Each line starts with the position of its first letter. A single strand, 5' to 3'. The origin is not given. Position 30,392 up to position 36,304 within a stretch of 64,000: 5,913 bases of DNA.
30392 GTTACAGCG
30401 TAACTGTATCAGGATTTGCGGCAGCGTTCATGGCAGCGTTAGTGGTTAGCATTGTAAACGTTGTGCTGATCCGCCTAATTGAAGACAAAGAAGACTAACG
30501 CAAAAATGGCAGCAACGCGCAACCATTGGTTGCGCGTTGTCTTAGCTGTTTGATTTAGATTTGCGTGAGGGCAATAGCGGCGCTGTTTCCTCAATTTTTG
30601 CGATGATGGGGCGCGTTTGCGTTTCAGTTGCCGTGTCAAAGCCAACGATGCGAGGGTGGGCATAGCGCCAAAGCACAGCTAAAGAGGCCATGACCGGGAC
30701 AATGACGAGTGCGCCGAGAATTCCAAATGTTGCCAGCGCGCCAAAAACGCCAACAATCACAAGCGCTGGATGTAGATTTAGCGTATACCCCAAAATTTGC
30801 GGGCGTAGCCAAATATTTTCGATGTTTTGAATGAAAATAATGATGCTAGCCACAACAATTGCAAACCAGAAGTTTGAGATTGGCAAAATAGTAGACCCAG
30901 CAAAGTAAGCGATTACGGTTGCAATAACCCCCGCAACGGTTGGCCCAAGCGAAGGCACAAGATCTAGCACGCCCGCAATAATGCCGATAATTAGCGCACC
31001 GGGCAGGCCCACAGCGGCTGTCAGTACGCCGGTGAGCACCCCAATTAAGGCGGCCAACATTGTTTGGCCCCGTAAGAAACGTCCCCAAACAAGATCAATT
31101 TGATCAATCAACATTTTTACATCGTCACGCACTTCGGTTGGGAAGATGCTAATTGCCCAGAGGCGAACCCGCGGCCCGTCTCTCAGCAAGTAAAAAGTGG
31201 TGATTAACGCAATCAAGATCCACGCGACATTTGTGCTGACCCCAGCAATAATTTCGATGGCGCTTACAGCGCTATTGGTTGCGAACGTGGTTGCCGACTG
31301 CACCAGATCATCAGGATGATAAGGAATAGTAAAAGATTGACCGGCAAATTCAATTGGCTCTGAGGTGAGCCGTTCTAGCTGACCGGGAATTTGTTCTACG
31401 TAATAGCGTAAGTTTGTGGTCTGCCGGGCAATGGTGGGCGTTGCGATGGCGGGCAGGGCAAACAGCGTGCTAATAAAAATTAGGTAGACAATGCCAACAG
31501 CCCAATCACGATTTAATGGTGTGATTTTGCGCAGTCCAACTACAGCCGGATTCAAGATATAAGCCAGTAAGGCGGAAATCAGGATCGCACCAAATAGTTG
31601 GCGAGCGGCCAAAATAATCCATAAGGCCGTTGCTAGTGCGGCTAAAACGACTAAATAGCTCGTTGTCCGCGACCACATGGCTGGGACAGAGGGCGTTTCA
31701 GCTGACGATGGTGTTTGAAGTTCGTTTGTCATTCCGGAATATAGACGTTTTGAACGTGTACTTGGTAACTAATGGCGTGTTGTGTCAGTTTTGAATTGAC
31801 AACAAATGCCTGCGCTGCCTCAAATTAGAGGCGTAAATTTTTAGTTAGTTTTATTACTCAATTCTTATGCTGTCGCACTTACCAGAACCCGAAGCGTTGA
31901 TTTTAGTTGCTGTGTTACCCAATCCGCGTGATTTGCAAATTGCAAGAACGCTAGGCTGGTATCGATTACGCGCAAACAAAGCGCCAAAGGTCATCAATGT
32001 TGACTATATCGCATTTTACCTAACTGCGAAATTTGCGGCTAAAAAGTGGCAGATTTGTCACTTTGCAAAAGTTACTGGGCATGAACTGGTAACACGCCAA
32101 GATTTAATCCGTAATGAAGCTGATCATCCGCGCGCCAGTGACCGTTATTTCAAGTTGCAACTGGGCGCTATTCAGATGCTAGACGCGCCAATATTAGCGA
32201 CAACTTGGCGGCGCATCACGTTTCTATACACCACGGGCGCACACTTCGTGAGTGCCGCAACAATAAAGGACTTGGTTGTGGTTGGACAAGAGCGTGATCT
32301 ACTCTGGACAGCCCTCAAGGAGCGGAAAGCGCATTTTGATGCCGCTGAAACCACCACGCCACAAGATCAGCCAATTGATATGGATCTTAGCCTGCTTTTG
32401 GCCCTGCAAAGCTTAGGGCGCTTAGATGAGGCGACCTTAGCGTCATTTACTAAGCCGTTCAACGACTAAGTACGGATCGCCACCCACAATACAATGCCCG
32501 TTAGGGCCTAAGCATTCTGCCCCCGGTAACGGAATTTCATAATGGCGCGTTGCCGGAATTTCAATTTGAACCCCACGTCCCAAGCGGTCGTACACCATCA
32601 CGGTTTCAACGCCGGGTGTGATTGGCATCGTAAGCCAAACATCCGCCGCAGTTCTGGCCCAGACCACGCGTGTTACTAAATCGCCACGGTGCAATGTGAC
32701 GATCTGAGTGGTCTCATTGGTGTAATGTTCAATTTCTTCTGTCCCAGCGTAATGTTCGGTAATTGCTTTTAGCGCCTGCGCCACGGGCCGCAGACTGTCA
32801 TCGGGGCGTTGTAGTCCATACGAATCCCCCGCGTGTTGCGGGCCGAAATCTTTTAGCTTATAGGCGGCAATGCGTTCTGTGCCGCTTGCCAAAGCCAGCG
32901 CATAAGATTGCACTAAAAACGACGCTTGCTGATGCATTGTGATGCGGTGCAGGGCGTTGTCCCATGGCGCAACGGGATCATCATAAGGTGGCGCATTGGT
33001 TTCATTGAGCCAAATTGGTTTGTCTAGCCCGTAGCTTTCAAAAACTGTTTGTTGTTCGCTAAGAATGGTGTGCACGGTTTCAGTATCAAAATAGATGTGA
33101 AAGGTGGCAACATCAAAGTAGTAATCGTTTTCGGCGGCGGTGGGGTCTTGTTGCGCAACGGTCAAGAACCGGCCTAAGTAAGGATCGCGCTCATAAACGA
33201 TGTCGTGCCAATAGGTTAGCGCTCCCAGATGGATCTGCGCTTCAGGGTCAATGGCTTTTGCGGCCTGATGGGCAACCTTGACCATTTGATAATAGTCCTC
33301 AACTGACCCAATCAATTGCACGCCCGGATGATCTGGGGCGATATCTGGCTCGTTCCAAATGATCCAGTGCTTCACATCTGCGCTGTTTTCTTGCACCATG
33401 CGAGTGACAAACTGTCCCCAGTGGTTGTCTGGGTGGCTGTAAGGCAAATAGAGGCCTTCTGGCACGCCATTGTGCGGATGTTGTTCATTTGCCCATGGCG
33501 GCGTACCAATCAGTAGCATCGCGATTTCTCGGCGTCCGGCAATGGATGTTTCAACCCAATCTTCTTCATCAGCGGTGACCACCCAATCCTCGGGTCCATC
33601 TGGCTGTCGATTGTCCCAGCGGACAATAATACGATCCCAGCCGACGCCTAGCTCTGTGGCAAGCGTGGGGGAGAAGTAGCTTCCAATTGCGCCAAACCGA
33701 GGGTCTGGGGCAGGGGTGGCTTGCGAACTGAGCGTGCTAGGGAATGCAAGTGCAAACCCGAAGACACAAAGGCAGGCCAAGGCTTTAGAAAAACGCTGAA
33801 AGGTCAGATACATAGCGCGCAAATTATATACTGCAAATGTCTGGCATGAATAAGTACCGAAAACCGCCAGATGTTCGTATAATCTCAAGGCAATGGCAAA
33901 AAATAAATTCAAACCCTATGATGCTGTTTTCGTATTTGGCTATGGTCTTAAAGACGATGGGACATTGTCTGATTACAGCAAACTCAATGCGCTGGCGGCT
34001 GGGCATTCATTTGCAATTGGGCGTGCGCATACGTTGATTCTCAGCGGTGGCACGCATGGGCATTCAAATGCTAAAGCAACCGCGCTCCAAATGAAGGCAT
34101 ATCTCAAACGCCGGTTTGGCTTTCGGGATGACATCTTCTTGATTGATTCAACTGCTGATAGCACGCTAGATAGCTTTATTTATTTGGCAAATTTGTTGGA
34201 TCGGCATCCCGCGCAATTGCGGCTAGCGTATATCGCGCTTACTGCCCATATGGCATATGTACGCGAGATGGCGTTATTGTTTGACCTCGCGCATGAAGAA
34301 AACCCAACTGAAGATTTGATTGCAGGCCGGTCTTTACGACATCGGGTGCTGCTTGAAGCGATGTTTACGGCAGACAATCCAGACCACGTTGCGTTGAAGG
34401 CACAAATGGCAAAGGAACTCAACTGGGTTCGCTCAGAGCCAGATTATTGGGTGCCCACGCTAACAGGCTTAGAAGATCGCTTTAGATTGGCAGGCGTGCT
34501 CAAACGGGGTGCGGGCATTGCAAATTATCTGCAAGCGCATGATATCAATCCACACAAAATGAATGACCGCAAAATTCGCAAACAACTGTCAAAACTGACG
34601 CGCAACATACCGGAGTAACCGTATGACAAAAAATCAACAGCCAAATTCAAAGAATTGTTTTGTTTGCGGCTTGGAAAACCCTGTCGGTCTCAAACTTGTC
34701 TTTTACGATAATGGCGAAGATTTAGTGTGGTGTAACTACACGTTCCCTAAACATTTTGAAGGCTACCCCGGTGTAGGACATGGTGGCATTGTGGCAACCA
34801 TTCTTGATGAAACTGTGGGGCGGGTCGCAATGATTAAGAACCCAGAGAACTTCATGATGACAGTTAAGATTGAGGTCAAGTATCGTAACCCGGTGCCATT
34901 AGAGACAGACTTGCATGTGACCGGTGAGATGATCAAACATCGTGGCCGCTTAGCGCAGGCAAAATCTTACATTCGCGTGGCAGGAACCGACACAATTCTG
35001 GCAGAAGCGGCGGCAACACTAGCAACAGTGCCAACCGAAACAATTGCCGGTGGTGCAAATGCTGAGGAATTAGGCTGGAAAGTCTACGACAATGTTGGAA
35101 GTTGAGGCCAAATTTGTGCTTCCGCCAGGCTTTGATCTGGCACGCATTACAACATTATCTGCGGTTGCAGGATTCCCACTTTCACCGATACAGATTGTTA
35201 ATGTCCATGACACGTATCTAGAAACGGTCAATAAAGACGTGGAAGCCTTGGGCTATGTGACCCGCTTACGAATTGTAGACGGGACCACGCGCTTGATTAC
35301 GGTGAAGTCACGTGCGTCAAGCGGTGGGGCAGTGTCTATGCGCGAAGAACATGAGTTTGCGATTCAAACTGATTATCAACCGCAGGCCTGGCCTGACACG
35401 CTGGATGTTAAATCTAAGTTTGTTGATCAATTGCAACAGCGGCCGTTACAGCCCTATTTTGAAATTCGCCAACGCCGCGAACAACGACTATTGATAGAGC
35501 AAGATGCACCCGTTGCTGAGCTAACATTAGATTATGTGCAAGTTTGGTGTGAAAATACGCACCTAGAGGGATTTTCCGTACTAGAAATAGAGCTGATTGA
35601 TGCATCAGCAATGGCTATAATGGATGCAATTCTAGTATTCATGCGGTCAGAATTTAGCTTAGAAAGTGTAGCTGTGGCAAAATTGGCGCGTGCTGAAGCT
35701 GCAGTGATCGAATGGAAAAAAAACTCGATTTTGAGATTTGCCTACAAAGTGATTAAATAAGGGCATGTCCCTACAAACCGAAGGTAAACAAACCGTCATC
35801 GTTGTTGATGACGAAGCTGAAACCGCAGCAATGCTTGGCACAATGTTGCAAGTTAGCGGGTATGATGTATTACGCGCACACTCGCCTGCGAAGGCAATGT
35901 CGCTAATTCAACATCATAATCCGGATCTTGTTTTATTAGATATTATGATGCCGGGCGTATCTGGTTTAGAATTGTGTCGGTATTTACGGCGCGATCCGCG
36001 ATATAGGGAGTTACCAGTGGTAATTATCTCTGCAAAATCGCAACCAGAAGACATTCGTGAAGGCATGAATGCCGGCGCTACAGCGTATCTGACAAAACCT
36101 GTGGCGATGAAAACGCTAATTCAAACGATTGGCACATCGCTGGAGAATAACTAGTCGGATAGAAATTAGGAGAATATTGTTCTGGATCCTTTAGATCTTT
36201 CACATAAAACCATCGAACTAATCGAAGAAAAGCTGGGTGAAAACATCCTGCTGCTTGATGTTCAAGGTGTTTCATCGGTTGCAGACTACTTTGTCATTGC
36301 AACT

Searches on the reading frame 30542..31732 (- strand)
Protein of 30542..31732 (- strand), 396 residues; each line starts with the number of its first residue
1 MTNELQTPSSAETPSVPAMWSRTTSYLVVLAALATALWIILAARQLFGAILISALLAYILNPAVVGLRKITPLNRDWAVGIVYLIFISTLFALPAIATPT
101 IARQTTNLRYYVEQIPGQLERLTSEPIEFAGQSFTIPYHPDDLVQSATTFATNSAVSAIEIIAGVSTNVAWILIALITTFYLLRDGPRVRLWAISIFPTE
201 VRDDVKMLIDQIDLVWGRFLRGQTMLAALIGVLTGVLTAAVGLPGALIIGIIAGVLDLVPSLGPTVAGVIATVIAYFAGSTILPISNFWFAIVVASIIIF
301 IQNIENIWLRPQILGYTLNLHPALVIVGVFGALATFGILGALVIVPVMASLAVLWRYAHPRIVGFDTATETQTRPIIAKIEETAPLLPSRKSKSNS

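Call 62: search_protein_families(library=pfam, proteins=[window:30542-31732:-], max_evalue=0.001)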
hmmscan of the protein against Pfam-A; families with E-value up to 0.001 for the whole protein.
window:30542-31732:- (396 aa): 1 family
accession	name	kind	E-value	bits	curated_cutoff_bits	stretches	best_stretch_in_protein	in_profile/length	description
PF01594.21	AI-2E_transport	-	6.6e-46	157.4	34.3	1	27-351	5-319/327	AI-2E family transporter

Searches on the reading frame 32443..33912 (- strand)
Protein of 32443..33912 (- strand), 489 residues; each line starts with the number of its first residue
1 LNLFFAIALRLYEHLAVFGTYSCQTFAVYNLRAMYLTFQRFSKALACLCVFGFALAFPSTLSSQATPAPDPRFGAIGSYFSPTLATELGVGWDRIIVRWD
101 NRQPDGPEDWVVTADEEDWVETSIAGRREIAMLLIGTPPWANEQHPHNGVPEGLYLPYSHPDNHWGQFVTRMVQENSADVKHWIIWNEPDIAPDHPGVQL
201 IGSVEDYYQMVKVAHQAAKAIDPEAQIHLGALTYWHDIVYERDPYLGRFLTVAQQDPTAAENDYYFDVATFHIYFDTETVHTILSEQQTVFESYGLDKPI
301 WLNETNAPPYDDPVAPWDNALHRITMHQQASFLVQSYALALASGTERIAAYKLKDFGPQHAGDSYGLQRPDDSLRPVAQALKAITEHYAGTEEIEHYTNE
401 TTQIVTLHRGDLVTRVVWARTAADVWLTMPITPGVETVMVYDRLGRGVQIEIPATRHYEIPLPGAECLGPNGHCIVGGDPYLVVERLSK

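Call 29: search_protein_families(library=ncbifam, proteins=[window:32443-33912:-], max_evalue=0.001)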
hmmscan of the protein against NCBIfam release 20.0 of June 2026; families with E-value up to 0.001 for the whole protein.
window:32443-33912:- (489 aa): 0 families

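Call 62: search_protein_families(library=pfam, proteins=[window:32443-33912:-], max_evalue=0.001)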
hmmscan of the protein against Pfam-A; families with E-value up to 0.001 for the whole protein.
window:32443-33912:- (489 aa): 1 family
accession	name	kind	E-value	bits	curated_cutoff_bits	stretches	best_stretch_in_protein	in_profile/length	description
PF11790.14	Glyco_hydro_cc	-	5.6e-06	26.5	21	1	155-306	41-172/237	Glycosyl hydrolase catalytic core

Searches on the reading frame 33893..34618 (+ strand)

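Call 29: search_protein_families(library=ncbifam, proteins=[window:33893-34618:+], max_evalue=0.001)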
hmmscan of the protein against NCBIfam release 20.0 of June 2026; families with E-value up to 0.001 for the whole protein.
window:33893-34618:+ (241 aa): 0 families

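Call 62: search_protein_families(library=pfam, proteins=[window:33893-34618:+], max_evalue=0.001)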
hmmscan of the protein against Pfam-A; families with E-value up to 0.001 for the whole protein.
window:33893-34618:+ (241 aa): 1 family
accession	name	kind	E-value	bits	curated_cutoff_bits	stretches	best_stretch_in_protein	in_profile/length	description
PF02698.23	DUF218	-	8.8e-07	29.3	27.6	1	10-124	1-97/133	DUF218 domain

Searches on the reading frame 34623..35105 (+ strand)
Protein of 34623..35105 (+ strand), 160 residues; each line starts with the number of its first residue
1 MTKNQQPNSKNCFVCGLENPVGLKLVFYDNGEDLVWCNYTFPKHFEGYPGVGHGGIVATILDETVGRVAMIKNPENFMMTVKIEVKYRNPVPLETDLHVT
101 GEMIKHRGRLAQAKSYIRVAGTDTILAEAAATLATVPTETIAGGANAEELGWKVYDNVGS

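Call 29: search_protein_families(library=ncbifam, proteins=[window:34623-35105:+], max_evalue=0.001)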
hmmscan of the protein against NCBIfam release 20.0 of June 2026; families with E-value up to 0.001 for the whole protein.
window:34623-35105:+ (160 aa): 1 family
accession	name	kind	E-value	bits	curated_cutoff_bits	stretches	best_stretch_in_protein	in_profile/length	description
TIGR00369.1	unchar_dom_1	domain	0.00049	20.2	36.6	1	45-114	28-97/117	hotdog fold thioesterase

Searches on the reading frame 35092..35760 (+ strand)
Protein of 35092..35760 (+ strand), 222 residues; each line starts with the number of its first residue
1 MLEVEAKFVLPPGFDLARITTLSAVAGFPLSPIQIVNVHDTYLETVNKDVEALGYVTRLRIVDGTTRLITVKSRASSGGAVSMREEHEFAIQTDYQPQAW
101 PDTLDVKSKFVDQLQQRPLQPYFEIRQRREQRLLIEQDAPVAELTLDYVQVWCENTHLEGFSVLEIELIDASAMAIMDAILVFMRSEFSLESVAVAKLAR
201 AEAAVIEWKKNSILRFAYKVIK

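Call 29: search_protein_families(library=ncbifam, proteins=[window:35092-35760:+], max_evalue=0.001)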
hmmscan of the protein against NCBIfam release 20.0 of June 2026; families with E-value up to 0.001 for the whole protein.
window:35092-35760:+ (222 aa): 0 families

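Call 62: search_protein_families(library=pfam, proteins=[window:35092-35760:+], max_evalue=0.001)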
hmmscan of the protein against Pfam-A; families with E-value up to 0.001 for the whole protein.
window:35092-35760:+ (222 aa): 1 family
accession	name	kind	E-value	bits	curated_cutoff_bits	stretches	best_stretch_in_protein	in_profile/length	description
PF01928.26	CYTH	-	1.3e-14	54.8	23.2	1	1-174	1-151/179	CYTH domain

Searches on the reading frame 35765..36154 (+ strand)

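Call 29: search_protein_families(library=ncbifam, proteins=[window:35765-36154:+], max_evalue=0.001)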
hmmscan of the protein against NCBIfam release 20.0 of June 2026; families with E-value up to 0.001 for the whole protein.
window:35765-36154:+ (129 aa): 104 families (the best 25 are shown)
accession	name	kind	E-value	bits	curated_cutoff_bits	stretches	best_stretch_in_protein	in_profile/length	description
TIGR02154.1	PhoB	equivalog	1.2e-31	109.8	296.2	1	9-123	3-117/226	phosphate regulon transcriptional regulator PhoB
NF007135.0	PRK09581.1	equivalog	1.6e-29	103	474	1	10-122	4-116/457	PleD family two-component system response regulator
NF040689.1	MtrAB_MtrA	equivalog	1.2e-27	96.6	300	1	11-126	1-113/219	MtrAB system response regulator MtrA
NF053854.1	RespRegPhoBBctds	equivalog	2e-24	86.2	270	1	11-124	1-113/225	two-component system response regulator PhoB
NF045944.1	ResRegRpaBCyano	equivalog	2.5e-24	85.9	330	1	12-124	1-110/229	response regulator transcription factor RpaB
NF040534.1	resp_reg_YycF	equivalog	3.2e-24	85.5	340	1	10-126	2-115/231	response regulator YycF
NF011874.0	PRK15347.1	equivalog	3.2e-23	81.7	852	1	10-124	692-808/921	two component system sensor kinase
NF041866.1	EpsW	equivalog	2.2e-22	79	200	1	8-124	5-123/131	exopolysaccharide biosynthesis response regulator EpsW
NF041733.1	resp_reg_CseB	equivalog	2e-21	76.4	350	1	10-124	2-113/228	two-component system response regulator CseB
NF007546.0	PRK10161.1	equivalog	2.4e-21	76.4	471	1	10-123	4-117/229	phosphate response regulator transcription factor PhoB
NF007982.1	PRK10710.1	equivalog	1.5e-20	73.8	380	1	6-124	5-120/235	envelope stress response regulator BaeR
NF033117.2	vanR_ACDEGLN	exception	1.6e-20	73.7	350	1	11-124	1-111/226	VanR-ABDEGLN family response regulator transcription factor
NF033120.0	vanR_FM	exception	3.3e-20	72.7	460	1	10-122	5-114/231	vancomycin resistance response regulator transcription factor, VanR-F/VanR-M family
NF007005.1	PRK09468.1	equivalog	7.9e-20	71.3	331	1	8-123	3-116/237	osmolarity response regulator transcription factor OmpR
NF045505.1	RR_RssB_Pseudo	equivalog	9.9e-20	70.9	700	1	8-115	5-110/394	two-component system response regulator RssB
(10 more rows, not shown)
